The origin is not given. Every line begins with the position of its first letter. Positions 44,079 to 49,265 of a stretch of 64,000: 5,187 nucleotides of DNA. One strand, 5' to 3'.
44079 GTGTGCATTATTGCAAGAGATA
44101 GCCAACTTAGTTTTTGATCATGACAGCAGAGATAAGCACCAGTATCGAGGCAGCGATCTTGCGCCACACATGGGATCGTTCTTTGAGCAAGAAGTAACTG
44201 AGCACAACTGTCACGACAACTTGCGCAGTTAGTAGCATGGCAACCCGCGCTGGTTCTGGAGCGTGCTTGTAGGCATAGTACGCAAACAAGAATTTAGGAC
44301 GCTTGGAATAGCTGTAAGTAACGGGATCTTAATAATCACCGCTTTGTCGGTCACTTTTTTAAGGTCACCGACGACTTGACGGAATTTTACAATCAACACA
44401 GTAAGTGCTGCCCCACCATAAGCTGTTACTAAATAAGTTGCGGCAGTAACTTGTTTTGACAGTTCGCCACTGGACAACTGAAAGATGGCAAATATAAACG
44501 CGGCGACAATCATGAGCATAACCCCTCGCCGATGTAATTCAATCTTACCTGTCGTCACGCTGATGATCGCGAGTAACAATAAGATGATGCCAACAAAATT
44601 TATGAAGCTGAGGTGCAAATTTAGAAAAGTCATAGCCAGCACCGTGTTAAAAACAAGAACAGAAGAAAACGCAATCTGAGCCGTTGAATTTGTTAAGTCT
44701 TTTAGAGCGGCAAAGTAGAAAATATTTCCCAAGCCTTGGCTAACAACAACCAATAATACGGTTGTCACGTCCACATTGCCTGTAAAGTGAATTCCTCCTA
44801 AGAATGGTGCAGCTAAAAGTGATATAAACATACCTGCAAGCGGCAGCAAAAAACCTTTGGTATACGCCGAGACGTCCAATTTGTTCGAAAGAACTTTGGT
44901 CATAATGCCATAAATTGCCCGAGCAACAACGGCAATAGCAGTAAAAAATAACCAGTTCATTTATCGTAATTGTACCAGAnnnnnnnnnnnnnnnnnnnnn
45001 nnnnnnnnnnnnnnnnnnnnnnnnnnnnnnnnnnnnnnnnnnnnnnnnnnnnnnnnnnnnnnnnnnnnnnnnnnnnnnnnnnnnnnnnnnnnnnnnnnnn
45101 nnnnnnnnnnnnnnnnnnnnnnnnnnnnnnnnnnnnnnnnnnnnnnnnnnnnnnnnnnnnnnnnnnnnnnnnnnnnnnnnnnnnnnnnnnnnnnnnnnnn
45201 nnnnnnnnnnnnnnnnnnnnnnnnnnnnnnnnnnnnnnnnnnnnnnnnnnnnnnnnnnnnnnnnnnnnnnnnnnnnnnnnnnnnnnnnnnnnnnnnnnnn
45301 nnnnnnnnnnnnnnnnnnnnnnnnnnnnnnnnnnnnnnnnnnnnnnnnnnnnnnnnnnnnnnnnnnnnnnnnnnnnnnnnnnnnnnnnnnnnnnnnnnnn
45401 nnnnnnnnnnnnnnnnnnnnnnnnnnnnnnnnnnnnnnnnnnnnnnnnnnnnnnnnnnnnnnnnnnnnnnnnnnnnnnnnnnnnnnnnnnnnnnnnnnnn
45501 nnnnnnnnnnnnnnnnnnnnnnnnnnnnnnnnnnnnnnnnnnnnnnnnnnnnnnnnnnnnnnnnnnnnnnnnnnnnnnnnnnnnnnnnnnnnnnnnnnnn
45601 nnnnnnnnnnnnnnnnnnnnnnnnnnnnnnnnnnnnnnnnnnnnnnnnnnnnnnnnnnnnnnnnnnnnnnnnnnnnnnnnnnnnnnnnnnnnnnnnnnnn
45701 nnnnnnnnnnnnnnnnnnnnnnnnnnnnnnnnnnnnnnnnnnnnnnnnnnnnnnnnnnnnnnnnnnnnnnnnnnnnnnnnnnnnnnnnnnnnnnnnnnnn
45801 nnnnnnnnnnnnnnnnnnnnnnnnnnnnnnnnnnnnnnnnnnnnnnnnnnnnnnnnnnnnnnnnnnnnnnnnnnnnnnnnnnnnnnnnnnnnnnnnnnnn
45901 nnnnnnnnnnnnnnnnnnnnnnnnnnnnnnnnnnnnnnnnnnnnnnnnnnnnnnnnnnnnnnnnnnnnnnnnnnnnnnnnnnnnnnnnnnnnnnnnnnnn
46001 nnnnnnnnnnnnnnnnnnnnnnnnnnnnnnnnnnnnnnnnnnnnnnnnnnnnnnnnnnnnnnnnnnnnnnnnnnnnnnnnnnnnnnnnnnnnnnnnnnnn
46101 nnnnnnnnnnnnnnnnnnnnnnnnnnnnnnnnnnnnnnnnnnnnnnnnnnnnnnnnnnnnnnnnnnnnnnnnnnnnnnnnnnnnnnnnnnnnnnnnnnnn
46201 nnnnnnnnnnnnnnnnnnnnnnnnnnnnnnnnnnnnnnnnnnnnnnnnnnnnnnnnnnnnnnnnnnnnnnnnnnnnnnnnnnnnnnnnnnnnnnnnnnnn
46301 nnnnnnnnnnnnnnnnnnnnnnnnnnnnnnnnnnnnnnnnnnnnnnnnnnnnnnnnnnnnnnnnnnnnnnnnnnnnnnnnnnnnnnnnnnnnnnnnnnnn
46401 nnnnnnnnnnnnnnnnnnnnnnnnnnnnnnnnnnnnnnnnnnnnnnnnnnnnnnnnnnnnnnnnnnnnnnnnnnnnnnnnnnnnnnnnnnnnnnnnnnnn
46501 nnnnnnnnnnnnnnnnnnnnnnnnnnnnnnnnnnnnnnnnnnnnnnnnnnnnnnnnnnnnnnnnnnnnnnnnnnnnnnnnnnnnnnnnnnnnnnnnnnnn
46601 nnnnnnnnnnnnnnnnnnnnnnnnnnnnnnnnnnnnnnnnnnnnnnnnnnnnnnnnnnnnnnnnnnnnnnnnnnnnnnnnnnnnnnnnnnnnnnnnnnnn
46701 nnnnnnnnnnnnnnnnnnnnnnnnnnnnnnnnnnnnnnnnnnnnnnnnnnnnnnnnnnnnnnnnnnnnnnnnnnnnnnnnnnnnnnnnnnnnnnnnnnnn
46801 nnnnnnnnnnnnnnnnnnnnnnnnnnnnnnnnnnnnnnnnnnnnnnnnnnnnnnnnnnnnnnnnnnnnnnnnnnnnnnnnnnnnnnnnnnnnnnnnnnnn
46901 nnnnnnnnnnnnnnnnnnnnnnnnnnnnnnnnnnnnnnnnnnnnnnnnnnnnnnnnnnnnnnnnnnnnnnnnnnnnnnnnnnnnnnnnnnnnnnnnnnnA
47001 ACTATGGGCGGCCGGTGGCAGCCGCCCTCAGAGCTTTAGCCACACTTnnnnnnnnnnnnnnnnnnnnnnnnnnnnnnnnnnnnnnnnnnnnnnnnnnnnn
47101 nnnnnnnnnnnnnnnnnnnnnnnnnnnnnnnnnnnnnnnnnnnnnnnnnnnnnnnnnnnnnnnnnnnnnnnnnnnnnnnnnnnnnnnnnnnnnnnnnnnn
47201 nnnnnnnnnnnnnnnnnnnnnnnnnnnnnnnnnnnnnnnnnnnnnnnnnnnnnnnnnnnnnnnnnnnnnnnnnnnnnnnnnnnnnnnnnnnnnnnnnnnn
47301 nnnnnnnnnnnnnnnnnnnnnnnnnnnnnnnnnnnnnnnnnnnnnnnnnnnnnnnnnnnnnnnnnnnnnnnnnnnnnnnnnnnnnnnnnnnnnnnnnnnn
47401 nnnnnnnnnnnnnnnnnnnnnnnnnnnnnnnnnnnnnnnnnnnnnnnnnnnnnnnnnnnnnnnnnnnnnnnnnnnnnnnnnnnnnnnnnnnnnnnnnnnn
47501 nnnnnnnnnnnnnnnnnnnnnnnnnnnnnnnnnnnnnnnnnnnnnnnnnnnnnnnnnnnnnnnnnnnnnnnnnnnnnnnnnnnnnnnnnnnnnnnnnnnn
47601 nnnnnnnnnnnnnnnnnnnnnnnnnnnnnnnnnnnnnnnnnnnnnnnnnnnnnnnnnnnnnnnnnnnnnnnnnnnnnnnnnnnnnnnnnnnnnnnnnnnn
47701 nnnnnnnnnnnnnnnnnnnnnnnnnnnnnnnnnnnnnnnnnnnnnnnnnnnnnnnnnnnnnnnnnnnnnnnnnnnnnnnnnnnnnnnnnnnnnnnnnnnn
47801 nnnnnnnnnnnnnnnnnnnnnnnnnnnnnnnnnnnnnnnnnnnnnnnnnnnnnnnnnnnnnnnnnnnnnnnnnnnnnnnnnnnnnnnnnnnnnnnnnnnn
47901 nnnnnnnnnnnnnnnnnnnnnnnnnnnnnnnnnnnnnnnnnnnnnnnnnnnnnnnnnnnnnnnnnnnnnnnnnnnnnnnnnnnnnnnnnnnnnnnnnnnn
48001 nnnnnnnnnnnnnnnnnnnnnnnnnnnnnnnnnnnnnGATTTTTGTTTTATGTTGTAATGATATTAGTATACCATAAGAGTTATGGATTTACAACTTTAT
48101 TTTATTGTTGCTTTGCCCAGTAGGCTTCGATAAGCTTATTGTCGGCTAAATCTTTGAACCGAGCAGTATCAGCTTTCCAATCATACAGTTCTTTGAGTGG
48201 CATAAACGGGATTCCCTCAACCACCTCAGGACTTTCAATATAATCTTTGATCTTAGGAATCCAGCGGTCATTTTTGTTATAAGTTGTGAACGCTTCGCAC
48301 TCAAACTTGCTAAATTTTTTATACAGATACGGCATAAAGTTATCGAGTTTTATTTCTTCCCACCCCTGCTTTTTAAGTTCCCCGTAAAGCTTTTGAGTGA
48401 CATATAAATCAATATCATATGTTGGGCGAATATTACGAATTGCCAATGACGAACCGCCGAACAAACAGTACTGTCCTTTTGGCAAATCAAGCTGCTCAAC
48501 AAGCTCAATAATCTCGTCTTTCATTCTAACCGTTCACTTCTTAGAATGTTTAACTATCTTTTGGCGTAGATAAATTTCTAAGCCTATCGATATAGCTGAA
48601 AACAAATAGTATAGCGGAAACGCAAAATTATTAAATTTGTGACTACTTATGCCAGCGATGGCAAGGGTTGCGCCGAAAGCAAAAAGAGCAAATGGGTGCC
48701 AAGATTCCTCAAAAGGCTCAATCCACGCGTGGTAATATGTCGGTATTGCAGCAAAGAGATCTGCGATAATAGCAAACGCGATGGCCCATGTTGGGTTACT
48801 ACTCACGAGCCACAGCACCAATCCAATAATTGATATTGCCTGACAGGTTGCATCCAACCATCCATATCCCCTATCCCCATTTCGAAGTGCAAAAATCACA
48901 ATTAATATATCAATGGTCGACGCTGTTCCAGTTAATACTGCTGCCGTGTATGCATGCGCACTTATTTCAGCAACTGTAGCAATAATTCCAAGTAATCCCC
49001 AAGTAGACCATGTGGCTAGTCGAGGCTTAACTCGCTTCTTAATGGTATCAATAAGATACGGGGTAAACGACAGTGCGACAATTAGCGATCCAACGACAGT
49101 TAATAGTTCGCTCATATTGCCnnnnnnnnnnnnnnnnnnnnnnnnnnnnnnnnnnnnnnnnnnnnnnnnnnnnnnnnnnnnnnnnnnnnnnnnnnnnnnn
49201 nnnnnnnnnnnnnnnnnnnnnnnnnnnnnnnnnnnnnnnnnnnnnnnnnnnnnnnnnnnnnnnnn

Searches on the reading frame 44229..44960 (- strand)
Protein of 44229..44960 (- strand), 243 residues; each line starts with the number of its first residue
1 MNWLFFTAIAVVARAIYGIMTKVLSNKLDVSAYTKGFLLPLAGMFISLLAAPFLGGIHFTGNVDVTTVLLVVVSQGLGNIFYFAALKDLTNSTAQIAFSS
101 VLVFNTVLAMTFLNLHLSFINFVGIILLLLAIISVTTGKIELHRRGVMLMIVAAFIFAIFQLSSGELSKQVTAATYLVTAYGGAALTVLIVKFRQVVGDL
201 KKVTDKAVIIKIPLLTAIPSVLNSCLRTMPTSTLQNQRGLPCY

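Call 8: search_protein_families(library=pfam, proteins=[window:44229-44960:-], max_evalue=0.01)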
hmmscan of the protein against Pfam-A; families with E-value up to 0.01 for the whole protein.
window:44229-44960:- (243 aa): 1 family
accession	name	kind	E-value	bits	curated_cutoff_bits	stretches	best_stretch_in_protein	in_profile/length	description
PF00892.27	EamA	-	3.4e-11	44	28.2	1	2-136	2-134/135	EamA-like transporter family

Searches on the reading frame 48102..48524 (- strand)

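Call 8: search_protein_families(library=pfam, proteins=[window:48102-48524:-], max_evalue=0.01)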
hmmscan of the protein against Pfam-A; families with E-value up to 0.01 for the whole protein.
window:48102-48524:- (140 aa): 0 families

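Call 23: search_protein_families(library=ncbifam, proteins=[window:48102-48521:-], max_evalue=0.1)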
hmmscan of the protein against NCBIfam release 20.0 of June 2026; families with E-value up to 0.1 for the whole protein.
window:48102-48521:- (139 aa): 0 families

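Call 24: search_protein_families(library=padloc, proteins=[window:48102-48521:-], max_evalue=0.1)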
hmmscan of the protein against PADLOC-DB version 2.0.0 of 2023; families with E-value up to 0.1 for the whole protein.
window:48102-48521:- (139 aa): 1 family
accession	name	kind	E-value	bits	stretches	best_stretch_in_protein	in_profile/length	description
PDLC02314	AbiEii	-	0.037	11.3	1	16-46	51-83/290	AbiEii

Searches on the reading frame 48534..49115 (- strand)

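Call 8: search_protein_families(library=pfam, proteins=[window:48534-49115:-], max_evalue=0.01)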
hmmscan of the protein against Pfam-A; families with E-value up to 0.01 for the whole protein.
window:48534-49115:- (193 aa): 1 family
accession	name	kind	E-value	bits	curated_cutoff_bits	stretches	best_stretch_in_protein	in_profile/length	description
PF03601.19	Cons_hypoth698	-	0.00086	18.8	24.5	1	106-192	27-111/304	Conserved hypothetical protein 698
